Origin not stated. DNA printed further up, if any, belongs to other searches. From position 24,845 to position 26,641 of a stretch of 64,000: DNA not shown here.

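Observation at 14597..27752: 13-kb co-directional operon joining a B12 mutase to a TTT transporter, thiolase/crotonase/CoA-transferase genes and a cobalamin adenosyltransferase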

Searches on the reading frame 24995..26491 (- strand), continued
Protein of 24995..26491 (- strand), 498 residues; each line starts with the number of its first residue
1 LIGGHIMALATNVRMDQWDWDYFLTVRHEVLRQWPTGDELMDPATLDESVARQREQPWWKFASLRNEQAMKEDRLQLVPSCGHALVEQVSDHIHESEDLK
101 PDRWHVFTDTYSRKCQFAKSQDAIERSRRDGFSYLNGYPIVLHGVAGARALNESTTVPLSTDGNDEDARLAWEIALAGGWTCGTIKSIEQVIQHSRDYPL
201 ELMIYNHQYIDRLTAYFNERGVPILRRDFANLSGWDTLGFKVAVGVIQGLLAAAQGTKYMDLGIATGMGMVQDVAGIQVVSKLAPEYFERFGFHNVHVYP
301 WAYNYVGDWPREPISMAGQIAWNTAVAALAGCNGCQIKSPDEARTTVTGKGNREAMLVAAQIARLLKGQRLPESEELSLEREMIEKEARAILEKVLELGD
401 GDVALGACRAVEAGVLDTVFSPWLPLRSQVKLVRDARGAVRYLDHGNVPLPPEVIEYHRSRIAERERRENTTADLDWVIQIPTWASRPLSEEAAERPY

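Call 30: search_protein_families(library=ncbifam, proteins=[L006:18543-19697:-, L013:8672-9826:+, L013:6318-7571:+, L013:7582-8589:+, L007:16584-18254:+, L007:18251-19771:+, L007:19768-20502:+, L007:13368-14765:+, L007:14758-15573:+, L006:9041-9871:+], max_evalue=1e-20)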
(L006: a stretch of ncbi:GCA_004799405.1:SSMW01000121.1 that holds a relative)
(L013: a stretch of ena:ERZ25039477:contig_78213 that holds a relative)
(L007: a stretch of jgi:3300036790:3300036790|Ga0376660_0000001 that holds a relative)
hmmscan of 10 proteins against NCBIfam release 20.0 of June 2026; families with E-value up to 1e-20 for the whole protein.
L006:18543-19697:- (384 aa): 12 families
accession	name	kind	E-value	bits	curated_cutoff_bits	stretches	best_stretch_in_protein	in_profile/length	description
NF045552.1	GlutCoADH_Des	equivalog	7.3e-62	209.8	470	1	1-371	1-374/387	glutaryl-CoA dehydrogenase Acd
NF042972.1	AcrlCoAredClosAcrC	equivalog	3.6e-57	193.8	640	1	1-376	1-376/378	acryloyl-CoA reductase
NF058590.1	AcCoDHFadEBacil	equivalog_domain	2e-46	158.7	600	1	5-307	21-322/586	acyl-CoA dehydrogenase FadE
NF042439.1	SulpropCoADesulf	equivalog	1.2e-45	155.9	600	1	15-369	3-363/379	3-sulfinopropanoyl-CoA desulfinase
NF053553.1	prodigi_MBC_PigA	equivalog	8.2e-45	153.5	500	1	1-367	1-370/381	prodigiosin MBC biosynthesis dehydrogenase PigA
NF043006.1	CyhCrbnylCoADH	equivalog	3.3e-44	151.4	650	1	6-376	5-375/380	cyclohexane-1-carbonyl-CoA dehydrogenase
TIGR03207.1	cyc_hxne_CoA_dh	equivalog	2e-42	145.3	575.35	1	5-375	1-370/372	cyclohexanecarboxyl-CoA dehydrogenase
NF045652.1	ProlPCPDhRedW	equivalog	3.3e-40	138.1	650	1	48-364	39-361/376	L-prolyl-[peptidyl-carrier protein] dehydrogenase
NF002885.1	PRK03354.1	equivalog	4.4e-40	137.9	540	1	1-375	1-372/378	crotonobetainyl-CoA dehydrogenase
NF008997.0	PRK12341.1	equivalog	1.5e-39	136.2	537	1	1-376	1-376/382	acyl-CoA dehydrogenase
NF052270.1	Staph_DH_FadE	equivalog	7.7e-37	127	600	1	96-382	115-399/400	acyl-CoA dehydrogenase FadE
NF007000.1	PRK09463.1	subfamily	4e-21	75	600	0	252-342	308-398/726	acyl-CoA dehydrogenase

L013:8672-9826:+ (384 aa): 11 families
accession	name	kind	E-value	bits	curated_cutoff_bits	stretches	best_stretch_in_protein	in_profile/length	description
NF045552.1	GlutCoADH_Des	equivalog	1.7e-66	225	470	1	1-371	1-374/387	glutaryl-CoA dehydrogenase Acd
NF042972.1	AcrlCoAredClosAcrC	equivalog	2.2e-58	197.7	640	1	1-376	1-376/378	acryloyl-CoA reductase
NF042439.1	SulpropCoADesulf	equivalog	7.8e-50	169.7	600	1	15-369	3-363/379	3-sulfinopropanoyl-CoA desulfinase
NF058590.1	AcCoDHFadEBacil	equivalog_domain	1.5e-47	162.4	600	1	5-370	21-404/586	acyl-CoA dehydrogenase FadE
NF043006.1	CyhCrbnylCoADH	equivalog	1.3e-46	159.3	650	1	6-377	5-376/380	cyclohexane-1-carbonyl-CoA dehydrogenase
TIGR03207.1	cyc_hxne_CoA_dh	equivalog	5.7e-45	153.7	575.35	1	5-375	1-370/372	cyclohexanecarboxyl-CoA dehydrogenase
NF008997.0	PRK12341.1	equivalog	1.6e-43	149.2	537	1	1-376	1-376/382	acyl-CoA dehydrogenase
NF053553.1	prodigi_MBC_PigA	equivalog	5.9e-42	144.1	500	1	1-365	1-368/381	prodigiosin MBC biosynthesis dehydrogenase PigA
NF002885.1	PRK03354.1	equivalog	7.3e-40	137.2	540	1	1-376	1-373/378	crotonobetainyl-CoA dehydrogenase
NF045652.1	ProlPCPDhRedW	equivalog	4.4e-39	134.4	650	1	43-364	34-361/376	L-prolyl-[peptidyl-carrier protein] dehydrogenase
NF052270.1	Staph_DH_FadE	equivalog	4.1e-38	131.2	600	1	5-382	21-399/400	acyl-CoA dehydrogenase FadE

L013:6318-7571:+ (417 aa): 6 families
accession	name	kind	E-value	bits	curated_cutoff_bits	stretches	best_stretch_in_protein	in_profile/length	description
NF041294.1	Scnl_mescCoAtase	equivalog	4.3e-69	233.5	700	1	22-377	4-365/381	succinyl-CoA:mesaconate CoA-transferase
NF052585.1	SucGlutTfsCaiB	equivalog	3.5e-68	230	750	1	18-398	4-391/394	succinate--glutarate CoA-transferase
NF008511.0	PRK11430.1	equivalog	1.1e-66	225.6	522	1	16-371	4-354/381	CoA:oxalate CoA-transferase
NF003809.0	PRK05398.1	subfamily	1.4e-59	201.7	442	1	20-219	3-204/416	formyl-CoA transferase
TIGR03253.1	oxalate_frc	equivalog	1.7e-56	191.7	504.2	1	21-219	3-203/416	formyl-CoA transferase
NF002914.1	PRK03525.1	equivalog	1.4e-39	136.2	413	1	19-412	7-397/400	L-carnitine CoA-transferase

L013:7582-8589:+ (335 aa): 4 families
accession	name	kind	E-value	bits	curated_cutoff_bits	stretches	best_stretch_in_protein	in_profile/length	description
TIGR02823.1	oxido_YhdH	subfamily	1.1e-109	366.3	297.25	1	5-329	1-324/324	acrylyl-CoA reductase family protein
NF051456.1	acrylyl_AcuI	equivalog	1e-79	267.7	440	1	18-329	15-324/325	acrylyl-CoA reductase (NADPH)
TIGR02824.1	quinone_pig3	subfamily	2.6e-27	95.7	296.8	1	6-326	3-322/325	putative NAD(P)H quinone oxidoreductase, PIG3 family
NF010344.0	PRK13771.1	subfamily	4.5e-24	85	349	0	93-329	109-333/334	putative alcohol dehydrogenase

L007:16584-18254:+ (556 aa): 27 families (the best 25 are shown)
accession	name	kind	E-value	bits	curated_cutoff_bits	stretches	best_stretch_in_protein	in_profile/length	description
NF004900.0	PRK06263.1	equivalog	8.1e-171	569.3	718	1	2-537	4-537/546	fumarate reductase (CoM/CoB) subunit TfrA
NF005866.0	PRK07803.1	equivalog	2.3e-135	452.2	819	2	280-536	320-584/631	fumarate reductase/succinate dehydrogenase flavoprotein subunit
TIGR01812.1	sdhA_frdA_Gneg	subfamily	9.6e-121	404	567.3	1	7-548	1-556/568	succinate dehydrogenase or fumarate reductase, flavoprotein subunit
NF004724.0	PRK06069.1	subfamily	8.9e-113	377.5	826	1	1-544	1-561/577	succinate dehydrogenase/fumarate reductase flavoprotein subunit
NF005701.0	PRK07512.1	equivalog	2.5e-102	342.9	528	1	3-538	7-499/516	L-aspartate oxidase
TIGR00551.1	nadB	equivalog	1.1e-101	341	452.75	1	5-521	2-488/489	L-aspartate oxidase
TIGR01816.1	sdhA_forward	equivalog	1.4e-96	324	727.35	1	6-548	3-567/584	succinate dehydrogenase flavoprotein subunit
NF005867.0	PRK07804.1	equivalog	1.8e-96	323.6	639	1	5-543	18-538/548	L-aspartate oxidase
NF005636.0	PRK07395.1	subfamily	2.3e-96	323.3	723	1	5-535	12-548/560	L-aspartate oxidase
NF006686.0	PRK09231.1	equivalog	5e-95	319.2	854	1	1-523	1-540/598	fumarate reductase (quinol) flavoprotein subunit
NF004613.0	PRK05945.1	equivalog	3.3e-94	316.6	824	1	4-526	2-540/575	succinate dehydrogenase/fumarate reductase flavoprotein subunit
NF042982.1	MFR_Fp_SdhA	equivalog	4.6e-93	312.7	1100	1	6-549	48-602/612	8-methylmenaquinol:fumarate reductase flavoprotein subunit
NF006567.0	PRK09077.1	equivalog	1.1e-92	311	629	1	3-527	6-524/537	L-aspartate oxidase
TIGR01176.1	fum_red_Fp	equivalog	3.3e-92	309.9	932.7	1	4-524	2-539/580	fumarate reductase (quinol) flavoprotein subunit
NF005037.0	PRK06452.1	equivalog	2.3e-89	300.5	862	1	1-539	1-545/566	succinate dehydrogenase flavoprotein subunit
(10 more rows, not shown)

L007:18251-19771:+ (506 aa): 72 families (the best 25 are shown)
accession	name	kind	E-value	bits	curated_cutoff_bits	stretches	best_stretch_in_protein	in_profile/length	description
NF004837.0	PRK06187.1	subfamily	1e-91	307.8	476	1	14-499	15-521/531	long-chain-fatty-acid--CoA ligase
NF002966.0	PRK03640.1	equivalog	6.4e-75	252.6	556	1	17-498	12-478/483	o-succinylbenzoate--CoA ligase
NF006182.0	PRK08316.1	subfamily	1.8e-72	244.6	663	1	17-498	21-515/523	fatty acyl-CoA synthetase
NF004797.0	PRK06145.1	equivalog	1.5e-65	221.5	850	1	12-491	7-486/499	acyl-CoA synthetase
TIGR01923.1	menE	equivalog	9.3e-65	219.2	330.15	1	34-492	1-438/442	o-succinylbenzoate--CoA ligase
NF052269.1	Staph_lig_FadD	equivalog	2e-64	217.7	650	1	16-501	9-494/499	long-chain-fatty-acid--CoA ligase FadD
NF005676.0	PRK07470.1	equivalog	9.5e-64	215.9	774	1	14-500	27-529/544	acyl-CoA synthetase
NF005307.0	PRK06839.1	equivalog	1.8e-61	208.3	748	1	13-495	4-488/496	o-succinylbenzoate--CoA ligase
NF005801.1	PRK07656.1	equivalog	1.8e-61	208.3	657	1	19-492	13-495/500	FadD3 family acyl-CoA ligase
NF009071.0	PRK12406.1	subfamily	4.7e-61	206.8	701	1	147-492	146-494/510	acyl-CoA synthetase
NF005797.0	PRK07638.1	equivalog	1.1e-60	205.6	518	1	17-501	11-480/487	acyl-CoA synthetase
NF009921.1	PRK13382.1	exception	1e-58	199.4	850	1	4-496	33-528/529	acyl-CoA ligase FadD12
NF006020.0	PRK08162.1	subfamily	4.4e-53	180.4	677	1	7-498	19-536/545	acyl-CoA synthetase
NF005863.0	PRK07798.1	subfamily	1.4e-52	179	543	1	198-492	222-523/540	acyl-CoA synthetase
NF004511.1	PRK05852.1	equivalog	3.8e-52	177.6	650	1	17-491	9-495/505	FadD7 family fatty acid--CoA ligase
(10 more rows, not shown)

L007:19768-20502:+ (244 aa): 62 families (the best 25 are shown)
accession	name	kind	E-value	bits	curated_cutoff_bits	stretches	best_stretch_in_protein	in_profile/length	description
NF004517.0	PRK05862.1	equivalog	3.8e-61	206.8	396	1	3-236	4-233/257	enoyl-CoA hydratase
NF004475.0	PRK05809.1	subfamily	3.8e-61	206.8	394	1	7-240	8-240/260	short-chain-enoyl-CoA hydratase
NF007239.0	PRK09674.1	equivalog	1.2e-59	201.9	371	1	5-235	6-232/257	2,3-dehydroadipyl-CoA hydratase PaaF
NF005802.0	PRK07657.1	equivalog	1.9e-57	194.8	363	1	3-234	3-234/260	enoyl-CoA hydratase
NF051848.1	EnCoAHydtEchA19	equivalog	1.9e-56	191.5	400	1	5-231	2-229/258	enoyl-CoA hydratase EchA19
NF005803.0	PRK07658.1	equivalog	2.5e-55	187.6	313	1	4-238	3-235/257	enoyl-CoA hydratase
NF004634.0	PRK05980.1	equivalog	4.7e-55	186.8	375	1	1-241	1-244/263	crotonase/enoyl-CoA hydratase family protein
NF006007.0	PRK08138.1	subfamily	2.5e-54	184.4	355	1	9-238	14-239/261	enoyl-CoA hydratase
NF004840.0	PRK06190.1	equivalog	9.4e-54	182.7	253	1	3-230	4-229/260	enoyl-CoA hydratase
NF042430.2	EnCoAhydt_DpgD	equivalog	5e-53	180.2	400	1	7-232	1-230/258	enoyl-CoA-hydratase DpgD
NF006699.0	PRK09245.1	subfamily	1.3e-50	172.1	354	1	1-224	1-230/266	crotonase/enoyl-CoA hydratase family protein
NF004781.0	PRK06127.1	subfamily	2e-50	171.9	291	1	3-238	11-247/269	enoyl-CoA hydratase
NF006013.0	PRK08150.1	subfamily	1.2e-48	165.7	232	1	4-206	7-205/259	crotonase/enoyl-CoA hydratase family protein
NF006566.0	PRK09076.1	subfamily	1.3e-48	165.9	286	1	3-241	5-240/260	enoyl-CoA hydratase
NF008363.0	PRK11154.1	equivalog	8.5e-48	163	869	1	9-199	12-205/708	fatty acid oxidation complex subunit alpha FadJ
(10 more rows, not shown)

L007:13368-14765:+ (465 aa): 38 families (the best 25 are shown)
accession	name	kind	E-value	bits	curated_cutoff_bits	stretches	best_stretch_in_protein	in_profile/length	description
NF010000.0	PRK13473.1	subfamily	1.9e-129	432.4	615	1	5-459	15-472/475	aminobutyraldehyde dehydrogenase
TIGR01804.1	BADH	equivalog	4.6e-125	417.7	668.6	1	7-455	13-467/467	betaine-aldehyde dehydrogenase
TIGR01780.1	SSADH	subfamily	6e-125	417.6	646.35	1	11-455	1-448/448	succinate-semialdehyde dehydrogenase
NF009725.0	PRK13252.1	equivalog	1.1e-123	413.2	593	1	5-458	20-478/488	betaine-aldehyde dehydrogenase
NF006916.0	PRK09407.1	equivalog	5.6e-118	394.8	521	1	5-458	32-491/526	succinic semialdehyde dehydrogenase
NF045735.1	PaDhStyDPseudo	equivalog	6.4e-116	387.9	850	1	6-458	17-480/483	phenylacetaldehyde dehydrogenase StyD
NF007497.0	PRK10090.1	equivalog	3.7e-110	369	500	1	7-457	22-475/480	aldehyde dehydrogenase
TIGR02299.1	HpaE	equivalog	9.4e-110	367.5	638.35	1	9-459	18-476/488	5-carboxymethyl-2-hydroxymuconate semialdehyde dehydrogenase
NF052305.1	DioxValDhHalo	equivalog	5.4e-109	365.2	750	1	5-457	18-479/483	2,5-dioxovalerate dehydrogenase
NF006915.0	PRK09406.1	equivalog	7.4e-109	364.6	730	1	10-458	4-455/457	NADP-dependent succinic semialdehyde dehydrogenase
NF045736.1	PaDhStyDRhodo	equivalog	4.5e-108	361.8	800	1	8-455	19-473/479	phenylacetaldehyde dehydrogenase StyD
NF040648.1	lactal_redase_Meth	equivalog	2.7e-105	353.1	650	1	7-458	11-461/463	lactaldehyde dehydrogenase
NF042993.1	AlphKGSA_gudD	equivalog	1.2e-103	347.4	770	1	5-457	17-478/481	alpha-ketoglutaric semialdehyde dehydrogenase GucD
NF008415.0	PRK11241.1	equivalog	2.1e-103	346.6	828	1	7-458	26-479/482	NADP-dependent succinate-semialdehyde dehydrogenase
TIGR03216.1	OH_muco_semi_DH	equivalog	1.4e-102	343.8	693.25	1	4-458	11-478/481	2-hydroxymuconic semialdehyde dehydrogenase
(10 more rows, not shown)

L007:14758-15573:+ (271 aa): 1 family
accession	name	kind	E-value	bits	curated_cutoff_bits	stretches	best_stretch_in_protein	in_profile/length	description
TIGR03849.2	arch_ComA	equivalog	1.3e-31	109.9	280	1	17-255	1-234/241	phosphosulfolactate synthase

L006:9041-9871:+ (276 aa): 8 families
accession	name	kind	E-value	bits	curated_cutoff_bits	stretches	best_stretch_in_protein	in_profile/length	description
NF009825.0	PRK13302.1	equivalog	3.3e-135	449.8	253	1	8-276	3-271/271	aspartate dehydrogenase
NF009830.0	PRK13304.1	equivalog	1.9e-63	214.4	267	1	12-276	2-265/265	aspartate dehydrogenase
TIGR03855.1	NAD_NadX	equivalog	2.5e-49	167.9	206.55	1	47-270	11-225/229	aspartate dehydrogenase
NF009828.0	PRK13303.1-3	subfamily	8.5e-49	166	177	1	13-271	3-260/263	aspartate dehydrogenase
NF009827.0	PRK13303.1-2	equivalog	8.3e-45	153.1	226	1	12-266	2-259/267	aspartate dehydrogenase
NF009829.0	PRK13303.1-4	subfamily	5.5e-41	140.8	184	1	12-272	1-241/245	aspartate dehydrogenase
NF009826.0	PRK13303.1-1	equivalog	1.1e-38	133.2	479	1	6-267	4-266/273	aspartate dehydrogenase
NF009824.0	PRK13301.1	equivalog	6.6e-30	104.5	528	1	13-274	4-266/267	putative L-aspartate dehydrogenase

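Call 45: search_protein_families(library=ncbifam, proteins=[L009:7719-9137:+, L010:16004-16999:-, L010:15292-15966:-, L009:5824-6624:+, L009:9134-9937:+], max_evalue=1e-15)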
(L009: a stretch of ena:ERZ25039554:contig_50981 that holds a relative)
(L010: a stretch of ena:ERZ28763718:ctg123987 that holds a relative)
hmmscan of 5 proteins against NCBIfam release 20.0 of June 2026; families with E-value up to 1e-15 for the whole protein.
L009:7719-9137:+ (472 aa): 1 family
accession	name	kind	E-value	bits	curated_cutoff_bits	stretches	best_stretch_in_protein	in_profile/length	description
NF042438.1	PrpD_hiGCgrampos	equivalog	2.4e-20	72.6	950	1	51-446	65-472/499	2-methylcitrate dehydratase PrpD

L010:16004-16999:- (331 aa): 3 families
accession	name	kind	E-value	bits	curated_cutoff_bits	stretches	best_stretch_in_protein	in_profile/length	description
TIGR00722.1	ttdA_fumA_fumB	subfamily_domain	4.7e-71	239.2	100.65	1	34-305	6-272/273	hydrolyase, tartrate alpha subunit/fumarate domain protein, Fe-S type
NF004885.0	PRK06246.1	equivalog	3.5e-69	233.1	276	1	24-305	4-278/279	fumarate hydratase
NF006084.0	PRK08230.1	equivalog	1.7e-49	168.5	365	1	41-310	26-291/303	L(+)-tartrate dehydratase subunit alpha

L010:15292-15966:- (224 aa): 5 families
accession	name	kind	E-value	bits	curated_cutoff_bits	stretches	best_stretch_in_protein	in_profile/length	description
NF004708.0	PRK06043.1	equivalog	1.3e-35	122.7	269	1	9-201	3-190/192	fumarate hydratase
TIGR00723.1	ttdB_fumA_fumB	subfamily_domain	1.7e-31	109.5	145.15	1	19-188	2-168/169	FumA C-terminus/TtdB family hydratase beta subunit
NF006082.0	PRK08228.1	equivalog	4.4e-31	108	264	1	9-197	4-189/205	L(+)-tartrate dehydratase subunit beta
NF006253.0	PRK08395.1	equivalog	3.3e-29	101.7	244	1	11-189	5-165/166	fumarate hydratase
NF005310.0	PRK06842.1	equivalog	2.4e-17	63.3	238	1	10-193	4-179/185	Fe-S-containing hydro-lyase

L009:5824-6624:+ (266 aa): 66 families (the best 25 are shown)
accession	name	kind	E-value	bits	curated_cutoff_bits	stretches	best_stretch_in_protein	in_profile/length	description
NF005802.0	PRK07657.1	equivalog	1.4e-66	224.7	363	1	14-264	10-259/260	enoyl-CoA hydratase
NF007239.0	PRK09674.1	equivalog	1.4e-65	221.4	371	1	13-264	9-256/257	2,3-dehydroadipyl-CoA hydratase PaaF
NF004475.0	PRK05809.1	subfamily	1.5e-63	214.7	394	1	10-263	6-258/260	short-chain-enoyl-CoA hydratase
NF005803.0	PRK07658.1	equivalog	6e-63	212.6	313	1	10-264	4-256/257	enoyl-CoA hydratase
NF004517.0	PRK05862.1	equivalog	9.3e-59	199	396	1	12-263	8-255/257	enoyl-CoA hydratase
NF006007.0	PRK08138.1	subfamily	1.2e-58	198.6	355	1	15-264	15-260/261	enoyl-CoA hydratase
NF051848.1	EnCoAHydtEchA19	equivalog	6.8e-55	186.4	400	1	13-264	5-257/258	enoyl-CoA hydratase EchA19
NF004781.0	PRK06127.1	subfamily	1e-54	186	291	1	7-264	10-268/269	enoyl-CoA hydratase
NF004634.0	PRK05980.1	equivalog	2e-54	184.8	375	1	10-263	5-261/263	crotonase/enoyl-CoA hydratase family protein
NF042430.2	EnCoAhydt_DpgD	equivalog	2.2e-53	181.3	400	1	15-264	4-257/258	enoyl-CoA-hydratase DpgD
NF006566.0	PRK09076.1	subfamily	2.5e-52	178.1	286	1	9-263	6-258/260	enoyl-CoA hydratase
NF006588.0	PRK09120.1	equivalog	3.5e-49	167.4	276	1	9-258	9-263/276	p-hydroxycinnamoyl CoA hydratase/lyase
NF004796.0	PRK06144.1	subfamily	3.8e-49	167.5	272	1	6-264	6-261/262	enoyl-CoA hydratase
NF006699.0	PRK09245.1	subfamily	1.1e-47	162.6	354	1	12-264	7-265/266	crotonase/enoyl-CoA hydratase family protein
NF006100.0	PRK08252.1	subfamily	1.9e-46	158.7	282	1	9-265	4-254/254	crotonase/enoyl-CoA hydratase family protein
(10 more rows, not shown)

L009:9134-9937:+ (267 aa): 58 families (the best 25 are shown)
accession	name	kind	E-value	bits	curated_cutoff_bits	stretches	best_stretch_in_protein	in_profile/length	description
NF005595.0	PRK07327.1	subfamily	6.7e-126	418.9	292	1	3-264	5-266/271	enoyl-CoA hydratase/isomerase family protein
NF006699.0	PRK09245.1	subfamily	3.3e-42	144.6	354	1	16-264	9-264/266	crotonase/enoyl-CoA hydratase family protein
NF051848.1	EnCoAHydtEchA19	equivalog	3.6e-39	134.9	400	1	17-264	7-256/258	enoyl-CoA hydratase EchA19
NF004857.0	PRK06210.1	equivalog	3.9e-39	134.7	341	1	8-264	7-273/275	enoyl-CoA hydratase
NF006107.0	PRK08258.1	equivalog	1.5e-38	132.6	330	1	17-264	24-275/277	enoyl-CoA hydratase family protein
NF004840.0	PRK06190.1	equivalog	2.8e-38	132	253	1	11-218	5-210/260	enoyl-CoA hydratase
TIGR02280.1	PaaB1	equivalog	1.4e-36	126.3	345.15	1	17-263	6-253/256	2-(1,2-epoxy-1,2-dihydrophenyl)acetyl-CoA isomerase PaaG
NF005802.0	PRK07657.1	equivalog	1e-35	123.6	363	1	12-263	6-257/260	enoyl-CoA hydratase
NF004519.0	PRK05864.1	equivalog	6.8e-35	120.7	337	1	8-263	8-272/276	enoyl-CoA hydratase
NF004525.0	PRK05870.1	equivalog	1e-34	120.6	285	1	16-226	9-215/249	enoyl-CoA hydratase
NF006128.0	PRK08272.1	subfamily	4e-34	118.2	257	1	89-229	117-254/308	crotonase/enoyl-CoA hydratase family protein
NF006109.0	PRK08260.1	subfamily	1.8e-33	116.1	320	1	10-266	5-278/296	enoyl-CoA hydratase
NF004475.0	PRK05809.1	subfamily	2.4e-33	115.8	394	1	17-264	11-258/260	short-chain-enoyl-CoA hydratase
NF005073.0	PRK06495.1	subfamily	3.7e-33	114.9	296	1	19-264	13-255/257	enoyl-CoA hydratase/isomerase family protein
NF004517.0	PRK05862.1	equivalog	1.7e-32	113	396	1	17-264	11-255/257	enoyl-CoA hydratase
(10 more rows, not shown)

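Call 46: search_protein_representatives(protein=window:24995-26491:-)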
Query: 498 residues. Proteins with E-value up to 0.001 (for the whole library): 571; up to 1e-10: 355; up to 1e-30: 150. The best 150 are listed.
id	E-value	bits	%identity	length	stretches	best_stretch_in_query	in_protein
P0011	1.0e-210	717.0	63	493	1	12-498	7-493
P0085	2.6e-155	534.2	100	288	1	7-236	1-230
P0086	5.3e-152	523.3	51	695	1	7-495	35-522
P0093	9.6e-121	420.2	45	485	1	17-493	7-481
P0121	2.2e-114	399.2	42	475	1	13-488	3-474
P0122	5.1e-101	355.1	39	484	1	13-482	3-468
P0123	2.8e-98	346.1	40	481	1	13-481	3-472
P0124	3.4e-95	335.9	38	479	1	12-487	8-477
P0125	7.7e-93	328.1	39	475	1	16-479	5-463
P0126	1.8e-92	326.9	39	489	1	15-471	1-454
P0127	6.8e-92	325.0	37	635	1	17-479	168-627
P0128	4.5e-91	322.3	41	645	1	13-480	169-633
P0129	1.3e-89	317.5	36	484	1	14-489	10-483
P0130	2.3e-88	313.4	37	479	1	13-491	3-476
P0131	1.0e-87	311.2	36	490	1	16-480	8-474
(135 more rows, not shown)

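Call 61: find_encoding_contigs(protein=P0002, flank=10000, max_places=2)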
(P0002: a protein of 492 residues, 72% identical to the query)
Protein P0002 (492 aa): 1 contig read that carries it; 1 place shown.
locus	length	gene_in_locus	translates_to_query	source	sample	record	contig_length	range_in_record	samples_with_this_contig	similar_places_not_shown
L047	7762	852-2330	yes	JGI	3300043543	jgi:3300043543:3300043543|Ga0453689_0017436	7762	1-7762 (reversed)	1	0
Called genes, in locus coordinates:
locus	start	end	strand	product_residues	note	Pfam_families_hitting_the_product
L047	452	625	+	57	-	PF13784:Fic_N (weak)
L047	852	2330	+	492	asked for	PF06368:Met_asp_mut_E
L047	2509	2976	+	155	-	PF02310:B12-binding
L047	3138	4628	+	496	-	PF00682:HMGL-like, PF02436:PYC_OADA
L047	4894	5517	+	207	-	-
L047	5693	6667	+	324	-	-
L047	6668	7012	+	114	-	-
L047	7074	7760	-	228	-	?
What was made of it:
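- An oxaloacetate-decarboxylase-like HMGL/PYC_OADA gene follows GlmS in the closest relative, L047 (call 61).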

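Call 62: find_encoding_contigs(protein=P0004, flank=10000, max_places=2)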
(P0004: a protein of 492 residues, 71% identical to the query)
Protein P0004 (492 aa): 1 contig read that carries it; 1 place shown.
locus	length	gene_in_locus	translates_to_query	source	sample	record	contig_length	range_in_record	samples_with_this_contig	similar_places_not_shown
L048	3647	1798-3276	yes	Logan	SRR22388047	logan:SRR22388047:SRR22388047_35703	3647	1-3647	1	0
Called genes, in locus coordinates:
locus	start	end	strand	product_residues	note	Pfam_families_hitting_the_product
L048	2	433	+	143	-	?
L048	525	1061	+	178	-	PF19865:DUF6338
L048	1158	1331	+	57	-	-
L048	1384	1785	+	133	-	-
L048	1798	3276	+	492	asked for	PF06368:Met_asp_mut_E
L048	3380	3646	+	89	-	?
